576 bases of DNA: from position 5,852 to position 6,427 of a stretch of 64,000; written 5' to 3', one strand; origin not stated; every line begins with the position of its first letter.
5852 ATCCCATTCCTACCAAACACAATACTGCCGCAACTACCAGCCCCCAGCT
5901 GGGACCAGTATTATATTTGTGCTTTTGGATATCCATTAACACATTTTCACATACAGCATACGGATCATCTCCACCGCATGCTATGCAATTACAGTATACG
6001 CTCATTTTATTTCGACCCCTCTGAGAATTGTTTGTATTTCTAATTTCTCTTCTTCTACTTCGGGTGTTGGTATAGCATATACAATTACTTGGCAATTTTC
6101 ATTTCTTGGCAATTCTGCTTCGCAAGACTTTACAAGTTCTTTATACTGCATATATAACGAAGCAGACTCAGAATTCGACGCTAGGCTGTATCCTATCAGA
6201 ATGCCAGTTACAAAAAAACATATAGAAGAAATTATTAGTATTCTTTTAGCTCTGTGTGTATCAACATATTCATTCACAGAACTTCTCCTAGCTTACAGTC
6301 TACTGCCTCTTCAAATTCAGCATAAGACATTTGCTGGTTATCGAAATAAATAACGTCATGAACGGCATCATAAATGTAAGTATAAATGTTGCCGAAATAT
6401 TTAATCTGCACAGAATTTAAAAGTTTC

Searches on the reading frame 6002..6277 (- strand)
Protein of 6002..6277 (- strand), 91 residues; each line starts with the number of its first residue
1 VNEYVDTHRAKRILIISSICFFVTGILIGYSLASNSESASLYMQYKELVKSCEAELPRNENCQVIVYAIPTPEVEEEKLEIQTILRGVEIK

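Call 33: find_related_loci(query=window:6002-6277:-, collection=viral_contigs, flank=4000)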
Query window:6002-6277:- (91 aa) in viral_contigs; peptide patterns used: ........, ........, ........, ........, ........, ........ (x = any residue, [..] = any of these).
13 stretches matched a pattern, but none encodes a relative of the query by tblastn (E <= 1e-3).
